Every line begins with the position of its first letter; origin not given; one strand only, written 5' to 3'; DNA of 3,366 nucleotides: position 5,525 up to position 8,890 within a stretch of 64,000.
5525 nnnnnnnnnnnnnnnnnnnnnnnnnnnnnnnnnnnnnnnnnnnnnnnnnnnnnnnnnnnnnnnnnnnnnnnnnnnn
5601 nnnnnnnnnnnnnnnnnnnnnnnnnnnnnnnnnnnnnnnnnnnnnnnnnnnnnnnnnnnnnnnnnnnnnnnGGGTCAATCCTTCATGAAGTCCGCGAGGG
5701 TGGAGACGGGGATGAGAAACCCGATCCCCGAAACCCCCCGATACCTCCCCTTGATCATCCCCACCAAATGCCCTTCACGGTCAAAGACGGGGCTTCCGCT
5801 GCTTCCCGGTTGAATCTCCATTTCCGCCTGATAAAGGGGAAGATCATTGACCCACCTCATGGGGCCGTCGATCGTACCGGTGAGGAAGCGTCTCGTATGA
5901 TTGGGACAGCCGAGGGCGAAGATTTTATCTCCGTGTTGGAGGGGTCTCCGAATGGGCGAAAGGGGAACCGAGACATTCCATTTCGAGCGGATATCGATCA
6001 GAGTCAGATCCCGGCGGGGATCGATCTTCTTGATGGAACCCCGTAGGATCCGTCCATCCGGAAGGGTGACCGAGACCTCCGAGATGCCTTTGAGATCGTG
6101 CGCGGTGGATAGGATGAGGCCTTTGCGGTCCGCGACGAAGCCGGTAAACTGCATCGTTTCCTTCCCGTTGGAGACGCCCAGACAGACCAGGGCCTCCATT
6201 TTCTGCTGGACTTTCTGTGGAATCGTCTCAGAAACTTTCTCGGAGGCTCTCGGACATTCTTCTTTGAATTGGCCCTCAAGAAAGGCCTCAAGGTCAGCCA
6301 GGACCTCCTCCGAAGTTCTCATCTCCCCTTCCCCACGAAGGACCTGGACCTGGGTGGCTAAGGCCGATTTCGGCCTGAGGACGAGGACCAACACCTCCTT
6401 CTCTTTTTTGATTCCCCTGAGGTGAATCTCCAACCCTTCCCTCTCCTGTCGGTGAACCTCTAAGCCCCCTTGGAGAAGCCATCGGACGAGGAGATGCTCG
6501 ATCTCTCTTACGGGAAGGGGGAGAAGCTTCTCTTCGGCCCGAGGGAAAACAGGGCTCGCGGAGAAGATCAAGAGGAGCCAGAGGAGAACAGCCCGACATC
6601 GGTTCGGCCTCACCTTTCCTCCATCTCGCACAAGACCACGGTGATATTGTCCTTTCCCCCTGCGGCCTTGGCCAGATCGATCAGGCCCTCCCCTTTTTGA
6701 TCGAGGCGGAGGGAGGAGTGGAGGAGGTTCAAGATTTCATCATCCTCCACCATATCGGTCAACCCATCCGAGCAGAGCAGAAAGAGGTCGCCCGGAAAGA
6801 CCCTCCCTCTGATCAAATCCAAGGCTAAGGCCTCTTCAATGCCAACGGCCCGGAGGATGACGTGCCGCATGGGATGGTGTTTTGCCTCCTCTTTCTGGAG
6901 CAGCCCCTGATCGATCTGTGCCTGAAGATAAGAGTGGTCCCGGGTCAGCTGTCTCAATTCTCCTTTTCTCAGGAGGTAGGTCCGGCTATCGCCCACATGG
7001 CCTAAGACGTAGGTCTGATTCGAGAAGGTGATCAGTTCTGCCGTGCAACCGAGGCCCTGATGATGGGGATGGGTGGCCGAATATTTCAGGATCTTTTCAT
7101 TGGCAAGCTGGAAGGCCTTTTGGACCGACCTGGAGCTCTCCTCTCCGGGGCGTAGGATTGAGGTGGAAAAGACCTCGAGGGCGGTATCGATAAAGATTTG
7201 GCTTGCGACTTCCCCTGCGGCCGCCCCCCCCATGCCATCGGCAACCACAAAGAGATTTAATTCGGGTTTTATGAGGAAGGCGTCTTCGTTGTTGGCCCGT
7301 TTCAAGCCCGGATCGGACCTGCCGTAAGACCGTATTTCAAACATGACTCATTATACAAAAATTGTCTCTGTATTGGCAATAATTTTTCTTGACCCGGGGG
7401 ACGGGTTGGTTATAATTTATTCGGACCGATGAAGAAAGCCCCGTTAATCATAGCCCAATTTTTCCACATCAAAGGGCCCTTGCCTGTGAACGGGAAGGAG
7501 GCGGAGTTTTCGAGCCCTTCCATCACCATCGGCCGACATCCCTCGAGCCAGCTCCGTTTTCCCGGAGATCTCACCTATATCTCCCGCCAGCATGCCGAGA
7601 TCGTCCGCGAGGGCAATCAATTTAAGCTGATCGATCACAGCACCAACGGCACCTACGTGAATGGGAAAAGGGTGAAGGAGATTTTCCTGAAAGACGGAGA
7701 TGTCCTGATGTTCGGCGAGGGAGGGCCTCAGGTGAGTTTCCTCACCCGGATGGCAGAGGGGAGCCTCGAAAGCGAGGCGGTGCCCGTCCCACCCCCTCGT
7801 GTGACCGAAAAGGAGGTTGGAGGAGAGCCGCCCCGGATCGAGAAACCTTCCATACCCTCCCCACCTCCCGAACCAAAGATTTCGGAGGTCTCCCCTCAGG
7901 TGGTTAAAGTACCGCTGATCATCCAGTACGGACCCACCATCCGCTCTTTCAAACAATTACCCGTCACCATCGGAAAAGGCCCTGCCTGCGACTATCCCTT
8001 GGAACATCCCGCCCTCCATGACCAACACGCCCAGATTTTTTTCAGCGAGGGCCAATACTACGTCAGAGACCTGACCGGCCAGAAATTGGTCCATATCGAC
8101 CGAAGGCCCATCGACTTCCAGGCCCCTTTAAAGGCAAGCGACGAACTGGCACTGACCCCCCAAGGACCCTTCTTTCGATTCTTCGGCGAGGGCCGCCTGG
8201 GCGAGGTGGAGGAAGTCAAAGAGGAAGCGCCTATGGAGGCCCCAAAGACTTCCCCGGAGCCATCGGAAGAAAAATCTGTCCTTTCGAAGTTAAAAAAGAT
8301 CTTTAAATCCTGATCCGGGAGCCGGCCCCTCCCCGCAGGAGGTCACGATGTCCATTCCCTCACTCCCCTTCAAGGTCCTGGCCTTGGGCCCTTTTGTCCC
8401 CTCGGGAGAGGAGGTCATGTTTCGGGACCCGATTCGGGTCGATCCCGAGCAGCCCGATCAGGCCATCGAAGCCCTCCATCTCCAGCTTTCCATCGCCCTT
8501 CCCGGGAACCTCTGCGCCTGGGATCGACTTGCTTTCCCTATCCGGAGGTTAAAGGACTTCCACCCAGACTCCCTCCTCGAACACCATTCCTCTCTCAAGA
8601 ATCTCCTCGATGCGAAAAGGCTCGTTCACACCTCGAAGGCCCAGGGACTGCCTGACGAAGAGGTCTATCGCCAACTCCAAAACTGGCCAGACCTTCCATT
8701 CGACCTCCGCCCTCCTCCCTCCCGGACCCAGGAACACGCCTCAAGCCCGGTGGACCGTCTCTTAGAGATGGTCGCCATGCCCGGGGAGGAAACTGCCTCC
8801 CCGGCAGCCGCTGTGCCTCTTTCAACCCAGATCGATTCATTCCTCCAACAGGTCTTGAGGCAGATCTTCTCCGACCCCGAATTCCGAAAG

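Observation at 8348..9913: FHA-adjacent 521-aa protein with a TssB (T6SS small sheath subunit)-like N-terminus fused to an unknown ~390-aa region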

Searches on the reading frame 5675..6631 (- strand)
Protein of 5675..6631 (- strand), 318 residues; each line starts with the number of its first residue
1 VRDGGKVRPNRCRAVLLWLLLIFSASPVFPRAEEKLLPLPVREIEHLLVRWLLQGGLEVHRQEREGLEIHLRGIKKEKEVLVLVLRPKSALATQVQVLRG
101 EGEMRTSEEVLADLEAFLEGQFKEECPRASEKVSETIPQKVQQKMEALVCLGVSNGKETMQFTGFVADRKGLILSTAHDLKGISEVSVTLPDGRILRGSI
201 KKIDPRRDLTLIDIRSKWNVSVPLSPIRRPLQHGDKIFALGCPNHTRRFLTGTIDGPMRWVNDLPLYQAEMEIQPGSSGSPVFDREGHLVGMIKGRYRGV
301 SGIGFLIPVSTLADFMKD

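Call 6: search_protein_families(library=pfam, proteins=[window:5675-6631:-], max_evalue=0.01)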
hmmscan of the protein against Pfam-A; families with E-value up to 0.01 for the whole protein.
window:5675-6631:- (318 aa): 4 families
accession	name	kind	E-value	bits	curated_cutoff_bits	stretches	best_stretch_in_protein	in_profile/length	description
PF13365.12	Trypsin_2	-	9e-19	69.1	27.6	1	163-292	2-144/144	Trypsin-like peptidase domain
PF00089.32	Trypsin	-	5.9e-06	26.7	20.6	1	162-315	27-219/220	Trypsin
PF10459.15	Peptidase_S46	-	0.0014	17.9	22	0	270-293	627-650/698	Peptidase S46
PF02907.21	Peptidase_S29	-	0.0018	18.5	25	1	269-296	101-128/149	Hepatitis C virus NS3 protease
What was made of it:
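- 5675..6631 (-): Trypsin-like serine protease. Pfam Trypsin_2 E 9e-19 (call 6).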

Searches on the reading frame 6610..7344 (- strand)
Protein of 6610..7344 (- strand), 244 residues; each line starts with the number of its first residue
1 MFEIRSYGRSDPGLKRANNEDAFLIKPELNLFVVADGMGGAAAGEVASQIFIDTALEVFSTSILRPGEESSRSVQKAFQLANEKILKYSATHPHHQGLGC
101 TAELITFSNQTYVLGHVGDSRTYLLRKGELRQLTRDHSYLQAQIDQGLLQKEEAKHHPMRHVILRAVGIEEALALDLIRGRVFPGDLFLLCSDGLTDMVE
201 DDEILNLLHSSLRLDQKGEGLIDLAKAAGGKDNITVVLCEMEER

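Call 6: search_protein_families(library=pfam, proteins=[window:6610-7344:-], max_evalue=0.01)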
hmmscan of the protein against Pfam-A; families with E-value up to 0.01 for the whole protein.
window:6610-7344:- (244 aa): 3 families
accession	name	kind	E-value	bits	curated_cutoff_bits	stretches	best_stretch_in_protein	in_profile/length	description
PF00481.26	PP2C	-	2.4e-16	60.6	20.3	1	26-138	31-141/255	Protein phosphatase 2C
PF13672.11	PP2C_2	-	5.5e-16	59.2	24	1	16-203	9-182/209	Protein phosphatase 2C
PF07228.17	SpoIIE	-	0.0042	17.5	25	0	147-240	85-190/192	Stage II sporulation protein E (SpoIIE)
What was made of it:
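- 6610..7344 (-): PP2C-type Ser/Thr phosphatase. Pfam PP2C E 2e-16 (call 6).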

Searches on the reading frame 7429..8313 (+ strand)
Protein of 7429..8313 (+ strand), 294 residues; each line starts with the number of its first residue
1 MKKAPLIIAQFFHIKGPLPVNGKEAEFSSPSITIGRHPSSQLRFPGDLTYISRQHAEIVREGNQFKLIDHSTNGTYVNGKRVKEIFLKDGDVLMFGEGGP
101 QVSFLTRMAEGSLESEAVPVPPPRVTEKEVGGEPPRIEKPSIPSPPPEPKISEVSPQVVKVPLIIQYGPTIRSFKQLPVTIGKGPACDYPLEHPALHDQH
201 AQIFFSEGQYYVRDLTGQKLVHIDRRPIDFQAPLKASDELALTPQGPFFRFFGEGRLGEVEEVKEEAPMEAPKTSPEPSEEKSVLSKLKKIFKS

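Call 6: search_protein_families(library=pfam, proteins=[window:7429-8313:+], max_evalue=0.01)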
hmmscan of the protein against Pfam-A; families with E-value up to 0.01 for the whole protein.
window:7429-8313:+ (294 aa): 2 families
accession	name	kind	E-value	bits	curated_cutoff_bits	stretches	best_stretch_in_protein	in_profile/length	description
PF00498.31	FHA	-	5.1e-31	107.3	20.7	2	32-96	1-67/67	FHA domain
PF16697.10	Yop-YscD_cpl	-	5.6e-12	46.2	33.2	2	21-96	8-84/94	Inner membrane component of T3SS, cytoplasmic domain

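Call 54: search_protein_families(library=pfam, proteins=[window:7429-8313:+], max_evalue=5)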
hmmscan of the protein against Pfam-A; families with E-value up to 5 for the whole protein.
window:7429-8313:+ (294 aa): 3 families
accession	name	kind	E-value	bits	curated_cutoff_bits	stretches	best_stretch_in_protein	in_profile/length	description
PF00498.31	FHA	-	5.1e-31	107.3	20.7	2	32-96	1-67/67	FHA domain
PF16697.10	Yop-YscD_cpl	-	5.6e-12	46.2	33.2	2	21-96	8-84/94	Inner membrane component of T3SS, cytoplasmic domain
PF11983.13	FtsA_C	-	0.071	14.6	27.4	1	224-294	16-62/65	Cell division protein FtsA, C-terminal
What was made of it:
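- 7429..8313 (+): Partner gene: 294-aa protein with two FHA domains and no T6SS_FHA_C domain. Pfam FHA E 5e-31, two stretches (calls 6, 54).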

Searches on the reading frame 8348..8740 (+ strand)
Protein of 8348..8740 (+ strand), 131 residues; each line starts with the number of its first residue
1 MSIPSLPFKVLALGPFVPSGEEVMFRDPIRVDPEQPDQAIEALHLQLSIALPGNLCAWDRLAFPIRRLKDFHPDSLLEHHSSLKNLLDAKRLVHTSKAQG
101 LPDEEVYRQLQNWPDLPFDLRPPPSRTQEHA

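Call 48: search_solved_structures(query=window:8348-8740:+, max_evalue=10, show_alignments=5)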
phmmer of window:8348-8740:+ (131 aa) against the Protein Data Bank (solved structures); distinct sequences matched with E-value up to 10: 6.
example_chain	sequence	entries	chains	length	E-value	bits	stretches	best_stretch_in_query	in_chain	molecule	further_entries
5urw_1A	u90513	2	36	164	0.001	22.4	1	5-97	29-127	TssB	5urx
5ojq_a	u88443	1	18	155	0.39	14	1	5-93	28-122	VipA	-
5mxn_a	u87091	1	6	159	0.4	14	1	5-93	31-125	Type VI secretion protein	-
3j9o_A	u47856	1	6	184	0.43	13.9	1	5-96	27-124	Intracellular growth locus protein A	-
3j9g_A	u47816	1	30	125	0.44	13.9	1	5-91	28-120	VipA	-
5myu_a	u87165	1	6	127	0.47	13.7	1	5-91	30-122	Uncharacterized protein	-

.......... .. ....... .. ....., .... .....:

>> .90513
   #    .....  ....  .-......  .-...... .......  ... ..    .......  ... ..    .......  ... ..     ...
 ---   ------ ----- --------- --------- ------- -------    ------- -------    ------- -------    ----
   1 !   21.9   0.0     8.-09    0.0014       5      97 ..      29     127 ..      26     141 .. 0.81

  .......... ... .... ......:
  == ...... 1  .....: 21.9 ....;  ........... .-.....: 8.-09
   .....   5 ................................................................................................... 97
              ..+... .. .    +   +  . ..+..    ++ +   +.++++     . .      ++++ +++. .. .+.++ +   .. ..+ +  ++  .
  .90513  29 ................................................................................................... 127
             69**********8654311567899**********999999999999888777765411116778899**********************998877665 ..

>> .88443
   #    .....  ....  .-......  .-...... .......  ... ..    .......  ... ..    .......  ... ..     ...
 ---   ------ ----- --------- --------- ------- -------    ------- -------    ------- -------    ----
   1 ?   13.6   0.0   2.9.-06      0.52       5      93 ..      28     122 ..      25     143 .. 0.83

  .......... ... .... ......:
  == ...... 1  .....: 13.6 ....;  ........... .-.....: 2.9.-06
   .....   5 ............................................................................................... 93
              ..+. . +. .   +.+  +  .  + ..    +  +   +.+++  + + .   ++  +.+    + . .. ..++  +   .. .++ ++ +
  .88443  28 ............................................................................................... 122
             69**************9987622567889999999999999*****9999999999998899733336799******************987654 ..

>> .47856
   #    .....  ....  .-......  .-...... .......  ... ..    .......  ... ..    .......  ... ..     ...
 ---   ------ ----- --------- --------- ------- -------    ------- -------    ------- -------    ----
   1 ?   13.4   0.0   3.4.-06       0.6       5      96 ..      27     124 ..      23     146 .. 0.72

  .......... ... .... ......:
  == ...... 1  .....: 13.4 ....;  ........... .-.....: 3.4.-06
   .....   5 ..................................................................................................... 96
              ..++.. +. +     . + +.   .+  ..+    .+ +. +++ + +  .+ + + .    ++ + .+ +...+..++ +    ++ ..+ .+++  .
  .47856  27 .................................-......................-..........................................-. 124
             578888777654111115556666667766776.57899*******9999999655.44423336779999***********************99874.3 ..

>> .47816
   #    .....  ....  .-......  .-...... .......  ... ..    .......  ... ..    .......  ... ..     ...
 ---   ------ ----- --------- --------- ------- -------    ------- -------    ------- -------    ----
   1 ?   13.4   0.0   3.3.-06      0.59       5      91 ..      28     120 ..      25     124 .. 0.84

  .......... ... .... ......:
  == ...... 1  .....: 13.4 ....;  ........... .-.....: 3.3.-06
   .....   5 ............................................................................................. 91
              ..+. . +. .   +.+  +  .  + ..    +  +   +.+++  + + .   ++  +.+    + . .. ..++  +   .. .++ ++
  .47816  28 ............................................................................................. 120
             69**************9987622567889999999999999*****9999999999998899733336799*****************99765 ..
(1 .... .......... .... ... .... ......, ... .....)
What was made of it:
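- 8348..8680 (+): TssB/VipA-like part (residues 1-111). It starts inside the VipA N-terminal linker, so the donor beta-strand is absent. Residues 5-8 (SLPF) align to VipA 28-31 (ELPL) (call 48).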
